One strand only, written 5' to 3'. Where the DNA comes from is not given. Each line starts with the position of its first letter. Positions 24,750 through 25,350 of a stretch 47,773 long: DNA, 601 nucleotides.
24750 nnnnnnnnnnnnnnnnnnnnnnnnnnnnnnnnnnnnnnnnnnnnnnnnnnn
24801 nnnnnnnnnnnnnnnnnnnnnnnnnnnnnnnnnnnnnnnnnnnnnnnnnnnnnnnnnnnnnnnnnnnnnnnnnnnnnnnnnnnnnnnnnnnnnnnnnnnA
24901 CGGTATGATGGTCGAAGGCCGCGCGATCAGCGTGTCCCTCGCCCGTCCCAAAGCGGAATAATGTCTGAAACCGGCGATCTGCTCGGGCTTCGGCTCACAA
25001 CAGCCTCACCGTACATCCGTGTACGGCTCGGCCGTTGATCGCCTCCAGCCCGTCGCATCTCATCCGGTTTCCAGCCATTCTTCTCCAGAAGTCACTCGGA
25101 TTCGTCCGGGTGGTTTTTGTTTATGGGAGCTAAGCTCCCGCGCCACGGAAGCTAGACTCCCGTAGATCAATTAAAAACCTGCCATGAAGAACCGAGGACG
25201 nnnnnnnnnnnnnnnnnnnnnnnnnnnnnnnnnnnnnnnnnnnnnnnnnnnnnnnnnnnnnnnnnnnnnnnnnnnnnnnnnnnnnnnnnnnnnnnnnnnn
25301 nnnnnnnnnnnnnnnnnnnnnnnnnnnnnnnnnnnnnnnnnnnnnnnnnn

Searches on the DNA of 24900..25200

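Call 81: search_rna_families(source=window, start=24900, end=25200, threshold=evalue, max_evalue=1)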
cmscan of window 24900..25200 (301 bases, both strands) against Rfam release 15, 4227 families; matches with E-value up to 1: 0.
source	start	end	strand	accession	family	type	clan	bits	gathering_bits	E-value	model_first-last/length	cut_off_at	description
